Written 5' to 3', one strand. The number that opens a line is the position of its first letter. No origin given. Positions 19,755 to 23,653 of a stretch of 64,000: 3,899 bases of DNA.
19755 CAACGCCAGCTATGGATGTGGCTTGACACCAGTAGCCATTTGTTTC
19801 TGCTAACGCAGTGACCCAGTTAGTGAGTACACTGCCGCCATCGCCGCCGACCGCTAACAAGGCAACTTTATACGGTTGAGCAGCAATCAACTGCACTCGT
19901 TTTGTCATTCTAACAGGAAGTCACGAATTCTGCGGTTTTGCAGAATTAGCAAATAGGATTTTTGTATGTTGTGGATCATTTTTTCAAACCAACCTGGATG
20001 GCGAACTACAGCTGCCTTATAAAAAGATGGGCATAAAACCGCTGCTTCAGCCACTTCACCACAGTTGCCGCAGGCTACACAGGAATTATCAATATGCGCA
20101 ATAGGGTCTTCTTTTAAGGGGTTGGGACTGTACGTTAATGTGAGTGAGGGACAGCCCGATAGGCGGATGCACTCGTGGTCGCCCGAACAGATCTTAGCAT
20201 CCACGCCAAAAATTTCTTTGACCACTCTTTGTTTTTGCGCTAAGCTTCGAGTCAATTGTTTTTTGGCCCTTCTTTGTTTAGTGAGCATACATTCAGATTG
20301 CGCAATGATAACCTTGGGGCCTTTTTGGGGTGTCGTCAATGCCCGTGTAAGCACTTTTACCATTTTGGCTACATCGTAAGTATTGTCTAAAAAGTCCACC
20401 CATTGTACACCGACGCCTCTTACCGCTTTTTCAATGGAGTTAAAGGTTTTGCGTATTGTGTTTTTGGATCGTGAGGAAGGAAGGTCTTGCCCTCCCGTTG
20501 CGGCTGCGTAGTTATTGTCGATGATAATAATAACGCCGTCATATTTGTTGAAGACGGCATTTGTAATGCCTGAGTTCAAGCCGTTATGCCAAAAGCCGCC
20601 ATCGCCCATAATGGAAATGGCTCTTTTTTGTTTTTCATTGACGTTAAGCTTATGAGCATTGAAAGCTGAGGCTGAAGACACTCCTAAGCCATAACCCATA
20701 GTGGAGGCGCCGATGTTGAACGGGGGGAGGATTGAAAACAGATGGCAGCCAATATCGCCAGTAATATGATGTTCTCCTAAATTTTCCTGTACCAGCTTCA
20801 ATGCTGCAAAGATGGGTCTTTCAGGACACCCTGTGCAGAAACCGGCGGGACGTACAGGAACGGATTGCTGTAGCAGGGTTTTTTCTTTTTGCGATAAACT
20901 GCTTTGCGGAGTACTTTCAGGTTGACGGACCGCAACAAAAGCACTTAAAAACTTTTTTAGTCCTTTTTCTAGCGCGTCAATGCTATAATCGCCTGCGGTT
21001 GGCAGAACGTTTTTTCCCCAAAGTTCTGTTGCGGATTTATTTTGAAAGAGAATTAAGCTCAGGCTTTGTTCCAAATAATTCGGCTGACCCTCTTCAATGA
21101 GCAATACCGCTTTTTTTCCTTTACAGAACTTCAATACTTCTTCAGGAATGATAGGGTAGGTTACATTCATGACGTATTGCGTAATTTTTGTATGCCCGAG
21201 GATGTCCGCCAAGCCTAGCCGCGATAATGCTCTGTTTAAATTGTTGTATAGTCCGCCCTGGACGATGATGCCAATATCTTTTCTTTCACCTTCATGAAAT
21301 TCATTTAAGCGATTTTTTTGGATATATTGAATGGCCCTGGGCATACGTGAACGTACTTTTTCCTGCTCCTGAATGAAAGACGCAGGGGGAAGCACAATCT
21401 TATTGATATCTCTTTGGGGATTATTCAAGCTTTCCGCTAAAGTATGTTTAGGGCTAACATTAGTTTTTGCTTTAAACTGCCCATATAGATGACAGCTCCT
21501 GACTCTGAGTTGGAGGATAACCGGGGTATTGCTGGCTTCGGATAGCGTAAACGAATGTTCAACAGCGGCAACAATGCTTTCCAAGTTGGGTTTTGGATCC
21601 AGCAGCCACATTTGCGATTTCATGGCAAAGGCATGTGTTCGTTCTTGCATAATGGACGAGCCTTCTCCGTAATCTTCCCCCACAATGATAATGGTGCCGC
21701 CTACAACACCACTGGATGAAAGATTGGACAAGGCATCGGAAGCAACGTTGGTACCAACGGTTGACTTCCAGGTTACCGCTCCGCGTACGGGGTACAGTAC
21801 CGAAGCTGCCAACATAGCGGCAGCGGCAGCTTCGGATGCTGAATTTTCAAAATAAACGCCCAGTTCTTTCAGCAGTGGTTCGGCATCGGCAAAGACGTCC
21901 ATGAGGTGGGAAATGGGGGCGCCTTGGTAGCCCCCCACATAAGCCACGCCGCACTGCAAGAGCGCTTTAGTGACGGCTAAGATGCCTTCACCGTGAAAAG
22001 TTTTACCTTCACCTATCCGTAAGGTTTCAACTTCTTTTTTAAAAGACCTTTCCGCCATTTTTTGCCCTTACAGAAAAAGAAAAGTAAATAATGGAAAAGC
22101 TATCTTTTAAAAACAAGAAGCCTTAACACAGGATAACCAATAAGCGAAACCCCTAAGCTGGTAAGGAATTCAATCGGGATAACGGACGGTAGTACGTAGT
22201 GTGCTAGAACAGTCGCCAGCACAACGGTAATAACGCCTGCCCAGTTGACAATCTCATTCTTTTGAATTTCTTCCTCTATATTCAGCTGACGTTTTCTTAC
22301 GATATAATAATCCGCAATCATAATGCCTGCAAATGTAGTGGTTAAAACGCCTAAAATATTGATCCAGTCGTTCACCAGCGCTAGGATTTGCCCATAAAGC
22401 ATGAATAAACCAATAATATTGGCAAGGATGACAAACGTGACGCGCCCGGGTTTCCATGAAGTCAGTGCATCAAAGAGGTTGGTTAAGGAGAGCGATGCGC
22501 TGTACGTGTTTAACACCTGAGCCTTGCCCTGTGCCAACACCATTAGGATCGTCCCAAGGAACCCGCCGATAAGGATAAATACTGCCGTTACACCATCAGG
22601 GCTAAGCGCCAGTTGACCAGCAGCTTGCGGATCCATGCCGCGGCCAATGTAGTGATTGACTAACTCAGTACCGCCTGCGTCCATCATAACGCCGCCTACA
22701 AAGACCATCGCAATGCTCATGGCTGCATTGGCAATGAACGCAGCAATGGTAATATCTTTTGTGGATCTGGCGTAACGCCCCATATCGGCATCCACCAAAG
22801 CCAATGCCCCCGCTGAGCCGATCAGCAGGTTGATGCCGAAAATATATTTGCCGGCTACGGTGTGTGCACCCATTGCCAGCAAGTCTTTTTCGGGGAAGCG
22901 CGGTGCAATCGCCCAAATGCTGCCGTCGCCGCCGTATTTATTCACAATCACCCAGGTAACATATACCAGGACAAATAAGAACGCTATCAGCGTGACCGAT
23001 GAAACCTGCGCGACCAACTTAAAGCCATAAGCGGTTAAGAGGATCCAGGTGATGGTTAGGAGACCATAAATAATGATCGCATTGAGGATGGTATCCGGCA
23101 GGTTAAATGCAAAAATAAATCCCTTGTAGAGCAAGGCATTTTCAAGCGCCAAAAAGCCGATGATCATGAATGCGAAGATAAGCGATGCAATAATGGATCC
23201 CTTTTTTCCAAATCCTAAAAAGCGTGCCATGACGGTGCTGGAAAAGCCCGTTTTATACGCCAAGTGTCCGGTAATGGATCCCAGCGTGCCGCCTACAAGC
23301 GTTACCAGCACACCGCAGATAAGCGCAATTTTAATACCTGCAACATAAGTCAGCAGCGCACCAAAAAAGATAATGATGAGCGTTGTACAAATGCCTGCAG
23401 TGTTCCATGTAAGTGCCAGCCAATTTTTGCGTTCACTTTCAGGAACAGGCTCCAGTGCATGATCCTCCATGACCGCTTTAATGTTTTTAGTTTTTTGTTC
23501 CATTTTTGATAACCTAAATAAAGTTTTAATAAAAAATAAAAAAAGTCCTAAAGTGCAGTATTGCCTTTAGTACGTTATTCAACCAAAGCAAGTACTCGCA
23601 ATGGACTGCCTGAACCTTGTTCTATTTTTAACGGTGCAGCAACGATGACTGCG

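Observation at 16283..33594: Aryl-CoA/gentisate-type catabolic cluster with no CoA ligase and no regulator: predicted arylglyoxylate (isatinate-like) route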

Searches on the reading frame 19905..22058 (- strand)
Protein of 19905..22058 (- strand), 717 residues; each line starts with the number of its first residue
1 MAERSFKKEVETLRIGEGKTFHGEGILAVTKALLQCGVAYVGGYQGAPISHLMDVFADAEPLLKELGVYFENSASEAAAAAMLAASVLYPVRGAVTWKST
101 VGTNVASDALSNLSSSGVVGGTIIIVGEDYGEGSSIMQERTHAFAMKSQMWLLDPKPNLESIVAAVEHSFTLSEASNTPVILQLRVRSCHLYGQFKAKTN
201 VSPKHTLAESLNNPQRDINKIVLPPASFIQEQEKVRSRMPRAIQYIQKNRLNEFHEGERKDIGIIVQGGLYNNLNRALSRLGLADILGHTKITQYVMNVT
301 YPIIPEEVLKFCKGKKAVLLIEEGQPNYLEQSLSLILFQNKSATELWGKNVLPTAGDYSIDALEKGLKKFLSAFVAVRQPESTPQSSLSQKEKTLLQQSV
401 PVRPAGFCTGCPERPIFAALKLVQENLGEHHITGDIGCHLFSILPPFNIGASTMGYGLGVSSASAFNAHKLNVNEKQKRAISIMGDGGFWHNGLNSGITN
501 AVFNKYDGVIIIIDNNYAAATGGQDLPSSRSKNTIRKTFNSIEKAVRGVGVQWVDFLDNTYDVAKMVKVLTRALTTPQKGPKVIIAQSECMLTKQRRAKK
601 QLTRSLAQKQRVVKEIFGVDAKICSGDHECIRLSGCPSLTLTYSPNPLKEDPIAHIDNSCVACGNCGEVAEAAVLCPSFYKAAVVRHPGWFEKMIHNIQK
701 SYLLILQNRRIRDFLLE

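Call 3: search_protein_families(library=pfam, proteins=[window:19905-22058:-])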
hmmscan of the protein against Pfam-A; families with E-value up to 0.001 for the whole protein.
window:19905-22058:- (717 aa): 1 family
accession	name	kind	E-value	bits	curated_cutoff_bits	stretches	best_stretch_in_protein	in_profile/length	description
PF02775.26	TPP_enzyme_C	-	1.7e-14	54.3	21.9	1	437-585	3-150/151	Thiamine pyrophosphate enzyme, C-terminal TPP binding domain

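Call 5: search_protein_families(library=ncbifam, proteins=[window:19905-22058:-])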
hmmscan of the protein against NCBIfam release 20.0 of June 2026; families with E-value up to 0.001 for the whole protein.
window:19905-22058:- (717 aa): 3 families
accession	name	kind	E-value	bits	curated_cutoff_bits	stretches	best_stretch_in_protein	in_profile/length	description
TIGR03336.1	IOR_alpha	equivalog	5.9e-88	295.7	650.9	1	27-672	9-592/595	indolepyruvate ferredoxin oxidoreductase subunit alpha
NF009589.0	PRK13030.1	subfamily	2.1e-41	141.6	816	1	39-639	57-657/1170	indolepyruvate ferredoxin oxidoreductase family protein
NF009588.0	PRK13029.1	subfamily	2.1e-22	78.9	952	1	39-639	57-674/1196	indolepyruvate ferredoxin oxidoreductase family protein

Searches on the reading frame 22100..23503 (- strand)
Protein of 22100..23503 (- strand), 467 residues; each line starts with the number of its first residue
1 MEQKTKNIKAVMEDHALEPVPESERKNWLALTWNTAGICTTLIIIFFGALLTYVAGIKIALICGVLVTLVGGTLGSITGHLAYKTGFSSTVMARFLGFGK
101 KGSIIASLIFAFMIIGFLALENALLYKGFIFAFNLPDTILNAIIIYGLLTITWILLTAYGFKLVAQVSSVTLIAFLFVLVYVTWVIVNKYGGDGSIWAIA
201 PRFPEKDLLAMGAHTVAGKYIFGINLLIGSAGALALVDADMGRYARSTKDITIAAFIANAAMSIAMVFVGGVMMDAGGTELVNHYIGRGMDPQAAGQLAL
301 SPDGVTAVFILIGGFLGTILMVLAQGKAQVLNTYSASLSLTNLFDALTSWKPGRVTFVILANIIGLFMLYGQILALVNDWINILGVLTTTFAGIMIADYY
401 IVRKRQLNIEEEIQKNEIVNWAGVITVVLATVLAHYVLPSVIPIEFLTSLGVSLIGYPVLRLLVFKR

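Call 3: search_protein_families(library=pfam, proteins=[window:22100-23503:-])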
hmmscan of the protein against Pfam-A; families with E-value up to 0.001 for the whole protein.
window:22100-23503:- (467 aa): 1 family
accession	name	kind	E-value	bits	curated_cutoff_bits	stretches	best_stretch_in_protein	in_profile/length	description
PF02133.21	Transp_cyt_pur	-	3.4e-14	53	23.5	1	19-438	1-417/440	Permease for cytosine/purines, uracil, thiamine, allantoin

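Call 5: search_protein_families(library=ncbifam, proteins=[window:22100-23503:-])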
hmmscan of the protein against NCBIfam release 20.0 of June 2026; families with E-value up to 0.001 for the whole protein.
window:22100-23503:- (467 aa): 2 families
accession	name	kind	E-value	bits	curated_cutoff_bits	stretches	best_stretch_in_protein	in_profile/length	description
TIGR00800.1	ncs1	subfamily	4.5e-23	81.6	353.1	1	17-433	4-424/447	NCS1 family nucleobase:cation symporter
NF008241.0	PRK11017.1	equivalog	3.1e-16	59.1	326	1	12-461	4-400/416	cytosine permease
